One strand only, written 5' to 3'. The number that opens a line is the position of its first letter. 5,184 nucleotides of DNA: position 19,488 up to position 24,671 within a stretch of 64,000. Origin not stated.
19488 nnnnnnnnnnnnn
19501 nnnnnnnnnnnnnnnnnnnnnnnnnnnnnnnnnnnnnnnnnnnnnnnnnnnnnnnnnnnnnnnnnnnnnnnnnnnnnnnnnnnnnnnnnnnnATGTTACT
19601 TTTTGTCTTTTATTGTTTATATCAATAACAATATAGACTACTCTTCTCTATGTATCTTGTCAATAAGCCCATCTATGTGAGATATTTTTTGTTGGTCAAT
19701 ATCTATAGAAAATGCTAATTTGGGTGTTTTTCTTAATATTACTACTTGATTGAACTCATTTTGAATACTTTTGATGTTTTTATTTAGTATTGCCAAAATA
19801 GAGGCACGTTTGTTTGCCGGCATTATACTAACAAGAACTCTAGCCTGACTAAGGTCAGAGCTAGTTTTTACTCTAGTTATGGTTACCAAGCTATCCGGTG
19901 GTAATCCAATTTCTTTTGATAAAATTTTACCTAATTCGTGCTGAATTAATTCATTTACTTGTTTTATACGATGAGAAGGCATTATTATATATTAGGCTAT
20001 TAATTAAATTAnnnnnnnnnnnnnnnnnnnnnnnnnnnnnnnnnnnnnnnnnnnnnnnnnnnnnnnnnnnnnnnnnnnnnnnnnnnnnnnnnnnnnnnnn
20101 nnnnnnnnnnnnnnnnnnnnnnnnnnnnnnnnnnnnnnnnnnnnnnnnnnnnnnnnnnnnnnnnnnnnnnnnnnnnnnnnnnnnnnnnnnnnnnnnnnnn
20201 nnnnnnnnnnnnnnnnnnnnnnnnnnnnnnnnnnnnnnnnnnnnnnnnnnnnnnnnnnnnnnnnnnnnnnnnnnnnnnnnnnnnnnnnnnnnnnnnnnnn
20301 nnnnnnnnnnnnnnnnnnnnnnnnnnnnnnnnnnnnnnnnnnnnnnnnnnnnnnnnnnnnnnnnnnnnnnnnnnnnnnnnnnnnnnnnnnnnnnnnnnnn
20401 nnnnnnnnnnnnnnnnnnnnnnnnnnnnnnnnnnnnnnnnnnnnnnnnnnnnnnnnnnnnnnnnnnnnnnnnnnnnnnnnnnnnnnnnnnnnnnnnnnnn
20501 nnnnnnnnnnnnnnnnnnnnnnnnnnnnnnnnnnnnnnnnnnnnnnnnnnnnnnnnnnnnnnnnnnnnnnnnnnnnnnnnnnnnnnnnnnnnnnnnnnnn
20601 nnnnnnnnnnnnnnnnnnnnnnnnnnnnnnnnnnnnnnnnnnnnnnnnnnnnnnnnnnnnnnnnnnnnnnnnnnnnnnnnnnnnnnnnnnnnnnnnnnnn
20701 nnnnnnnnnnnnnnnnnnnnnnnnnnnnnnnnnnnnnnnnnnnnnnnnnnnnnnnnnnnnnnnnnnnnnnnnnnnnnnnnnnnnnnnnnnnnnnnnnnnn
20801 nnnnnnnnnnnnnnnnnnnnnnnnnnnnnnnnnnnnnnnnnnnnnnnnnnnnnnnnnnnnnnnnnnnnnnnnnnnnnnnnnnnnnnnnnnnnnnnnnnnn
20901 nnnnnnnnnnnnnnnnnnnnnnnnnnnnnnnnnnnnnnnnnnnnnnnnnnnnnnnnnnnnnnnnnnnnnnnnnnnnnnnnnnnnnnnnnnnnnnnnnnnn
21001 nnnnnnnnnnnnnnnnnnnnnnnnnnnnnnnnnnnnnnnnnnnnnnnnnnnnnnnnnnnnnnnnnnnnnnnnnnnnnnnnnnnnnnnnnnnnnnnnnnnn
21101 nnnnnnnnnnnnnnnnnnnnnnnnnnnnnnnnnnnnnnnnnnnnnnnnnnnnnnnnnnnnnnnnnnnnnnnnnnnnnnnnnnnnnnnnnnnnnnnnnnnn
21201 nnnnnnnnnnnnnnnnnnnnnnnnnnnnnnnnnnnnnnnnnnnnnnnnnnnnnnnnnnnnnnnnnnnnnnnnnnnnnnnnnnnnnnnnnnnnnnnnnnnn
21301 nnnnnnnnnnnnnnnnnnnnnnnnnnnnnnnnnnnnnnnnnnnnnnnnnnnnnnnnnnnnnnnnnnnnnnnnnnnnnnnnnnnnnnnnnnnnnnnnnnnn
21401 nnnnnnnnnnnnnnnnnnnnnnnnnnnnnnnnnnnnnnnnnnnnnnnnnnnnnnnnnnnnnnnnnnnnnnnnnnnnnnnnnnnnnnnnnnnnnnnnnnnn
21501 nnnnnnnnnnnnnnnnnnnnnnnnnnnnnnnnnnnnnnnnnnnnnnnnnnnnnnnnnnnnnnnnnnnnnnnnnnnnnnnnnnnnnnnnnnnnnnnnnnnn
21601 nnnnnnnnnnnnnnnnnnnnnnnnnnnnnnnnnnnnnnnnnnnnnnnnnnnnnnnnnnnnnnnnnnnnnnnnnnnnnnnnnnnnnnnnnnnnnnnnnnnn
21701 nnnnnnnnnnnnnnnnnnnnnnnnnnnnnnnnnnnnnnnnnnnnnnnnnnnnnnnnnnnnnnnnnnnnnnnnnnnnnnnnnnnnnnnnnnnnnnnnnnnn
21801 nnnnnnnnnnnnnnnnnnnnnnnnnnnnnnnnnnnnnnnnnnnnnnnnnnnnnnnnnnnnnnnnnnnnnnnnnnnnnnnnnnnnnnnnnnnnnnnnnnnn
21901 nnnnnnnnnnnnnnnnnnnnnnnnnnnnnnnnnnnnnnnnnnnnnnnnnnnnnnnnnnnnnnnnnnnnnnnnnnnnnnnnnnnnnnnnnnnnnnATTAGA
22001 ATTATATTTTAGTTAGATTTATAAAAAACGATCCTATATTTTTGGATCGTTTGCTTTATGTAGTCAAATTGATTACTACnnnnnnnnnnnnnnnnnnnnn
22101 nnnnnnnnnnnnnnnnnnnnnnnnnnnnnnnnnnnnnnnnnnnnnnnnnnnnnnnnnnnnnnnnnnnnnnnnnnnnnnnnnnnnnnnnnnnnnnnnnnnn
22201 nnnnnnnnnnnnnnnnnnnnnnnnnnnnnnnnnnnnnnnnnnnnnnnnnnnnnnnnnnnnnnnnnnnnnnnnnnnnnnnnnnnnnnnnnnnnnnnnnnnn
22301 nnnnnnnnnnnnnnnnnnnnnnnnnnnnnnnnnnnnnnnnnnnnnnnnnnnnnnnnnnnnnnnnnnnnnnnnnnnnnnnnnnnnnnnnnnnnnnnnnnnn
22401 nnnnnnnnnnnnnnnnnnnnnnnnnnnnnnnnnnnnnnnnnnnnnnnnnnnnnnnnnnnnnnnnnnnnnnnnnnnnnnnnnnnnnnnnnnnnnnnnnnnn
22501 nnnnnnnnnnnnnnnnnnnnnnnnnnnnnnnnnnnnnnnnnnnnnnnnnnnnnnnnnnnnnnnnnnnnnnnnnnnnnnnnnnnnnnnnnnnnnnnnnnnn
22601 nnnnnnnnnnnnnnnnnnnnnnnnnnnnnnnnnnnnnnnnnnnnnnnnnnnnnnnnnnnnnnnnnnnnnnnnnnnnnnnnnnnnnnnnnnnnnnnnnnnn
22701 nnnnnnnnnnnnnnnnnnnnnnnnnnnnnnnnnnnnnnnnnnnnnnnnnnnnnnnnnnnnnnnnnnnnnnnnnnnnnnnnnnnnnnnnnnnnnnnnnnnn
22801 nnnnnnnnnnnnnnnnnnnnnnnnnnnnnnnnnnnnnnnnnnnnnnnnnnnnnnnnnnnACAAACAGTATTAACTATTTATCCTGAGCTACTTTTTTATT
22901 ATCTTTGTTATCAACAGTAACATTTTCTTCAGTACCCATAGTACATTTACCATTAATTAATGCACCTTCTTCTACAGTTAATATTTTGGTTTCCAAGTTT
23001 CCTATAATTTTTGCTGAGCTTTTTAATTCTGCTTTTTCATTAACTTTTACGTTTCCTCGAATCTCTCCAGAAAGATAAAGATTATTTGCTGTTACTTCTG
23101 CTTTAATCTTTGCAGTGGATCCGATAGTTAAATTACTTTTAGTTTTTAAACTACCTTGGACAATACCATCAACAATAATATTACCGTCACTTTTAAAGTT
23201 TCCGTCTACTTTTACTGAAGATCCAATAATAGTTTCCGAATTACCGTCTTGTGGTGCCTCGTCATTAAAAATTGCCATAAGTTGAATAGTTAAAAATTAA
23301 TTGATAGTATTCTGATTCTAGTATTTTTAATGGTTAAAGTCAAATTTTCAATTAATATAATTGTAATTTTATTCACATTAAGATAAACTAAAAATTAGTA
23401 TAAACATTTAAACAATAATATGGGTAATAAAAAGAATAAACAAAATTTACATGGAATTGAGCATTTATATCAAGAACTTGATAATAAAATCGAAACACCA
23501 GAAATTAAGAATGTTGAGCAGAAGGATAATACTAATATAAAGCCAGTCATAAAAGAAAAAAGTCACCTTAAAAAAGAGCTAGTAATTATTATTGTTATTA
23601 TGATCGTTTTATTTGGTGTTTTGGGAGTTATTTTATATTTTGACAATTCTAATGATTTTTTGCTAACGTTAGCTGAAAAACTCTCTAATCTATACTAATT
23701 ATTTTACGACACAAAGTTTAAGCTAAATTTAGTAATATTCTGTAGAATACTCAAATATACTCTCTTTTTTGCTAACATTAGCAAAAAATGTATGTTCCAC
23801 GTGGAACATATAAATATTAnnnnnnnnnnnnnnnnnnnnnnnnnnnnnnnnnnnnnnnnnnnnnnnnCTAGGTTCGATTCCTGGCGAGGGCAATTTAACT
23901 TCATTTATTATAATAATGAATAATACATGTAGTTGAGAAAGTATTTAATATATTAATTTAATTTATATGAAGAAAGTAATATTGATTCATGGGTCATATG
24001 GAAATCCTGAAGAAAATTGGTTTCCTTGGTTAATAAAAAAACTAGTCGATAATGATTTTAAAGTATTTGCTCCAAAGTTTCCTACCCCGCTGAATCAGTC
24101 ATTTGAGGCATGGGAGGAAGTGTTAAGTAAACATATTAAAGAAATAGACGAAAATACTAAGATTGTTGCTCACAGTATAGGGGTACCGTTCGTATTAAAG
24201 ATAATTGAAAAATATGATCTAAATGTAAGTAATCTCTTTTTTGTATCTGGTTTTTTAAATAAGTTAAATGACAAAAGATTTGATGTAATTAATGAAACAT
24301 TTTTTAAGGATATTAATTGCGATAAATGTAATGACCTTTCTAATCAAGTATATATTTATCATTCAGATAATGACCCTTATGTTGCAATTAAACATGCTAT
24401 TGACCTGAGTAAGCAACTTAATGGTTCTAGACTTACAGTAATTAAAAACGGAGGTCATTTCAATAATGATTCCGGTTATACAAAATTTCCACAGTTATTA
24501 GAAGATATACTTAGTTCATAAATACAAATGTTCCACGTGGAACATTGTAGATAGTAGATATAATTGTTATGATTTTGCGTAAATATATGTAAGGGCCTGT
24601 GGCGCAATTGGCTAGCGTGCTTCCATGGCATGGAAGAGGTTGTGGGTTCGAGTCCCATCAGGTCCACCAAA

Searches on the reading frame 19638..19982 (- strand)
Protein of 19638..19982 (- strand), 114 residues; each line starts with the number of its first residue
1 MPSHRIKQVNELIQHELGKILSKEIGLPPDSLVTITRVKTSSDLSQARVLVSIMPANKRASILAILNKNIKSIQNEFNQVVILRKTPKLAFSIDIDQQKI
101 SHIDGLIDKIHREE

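Call 76: search_protein_families(library=pfam, proteins=[window:19638-19982:-], max_evalue=0.0001)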
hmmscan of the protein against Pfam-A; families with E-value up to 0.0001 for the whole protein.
window:19638-19982:- (114 aa): 1 family
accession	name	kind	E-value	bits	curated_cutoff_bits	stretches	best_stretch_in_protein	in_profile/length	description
PF02033.23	RBFA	-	3.3e-21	76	34.7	1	5-107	1-105/105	Ribosome-binding factor A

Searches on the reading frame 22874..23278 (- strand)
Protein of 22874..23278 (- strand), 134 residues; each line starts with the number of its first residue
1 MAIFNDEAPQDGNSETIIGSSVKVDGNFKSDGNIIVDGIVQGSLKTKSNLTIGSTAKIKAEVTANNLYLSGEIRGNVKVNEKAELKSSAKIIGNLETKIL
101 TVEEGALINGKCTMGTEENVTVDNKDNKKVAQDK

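Call 76: search_protein_families(library=pfam, proteins=[window:22874-23278:-], max_evalue=0.0001)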
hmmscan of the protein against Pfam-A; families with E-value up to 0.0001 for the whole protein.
window:22874-23278:- (134 aa): 1 family
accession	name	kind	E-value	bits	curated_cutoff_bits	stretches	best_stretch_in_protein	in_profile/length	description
PF04519.19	Bactofilin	-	3.7e-26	91.7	27.9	1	16-112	1-97/98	Polymer-forming cytoskeletal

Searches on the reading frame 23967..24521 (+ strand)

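Call 76: search_protein_families(library=pfam, proteins=[window:23967-24521:+], max_evalue=0.0001)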
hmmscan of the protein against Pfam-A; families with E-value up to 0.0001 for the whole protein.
window:23967-24521:+ (184 aa): 2 families
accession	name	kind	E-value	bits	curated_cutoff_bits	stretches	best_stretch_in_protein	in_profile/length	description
PF06821.19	Ser_hydrolase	-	4.2e-22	79.3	22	1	5-177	2-166/172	Serine hydrolase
PF00561.26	Abhydrolase_1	-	3.6e-09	37.1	25.8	0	121-169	195-243/245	alpha/beta hydrolase fold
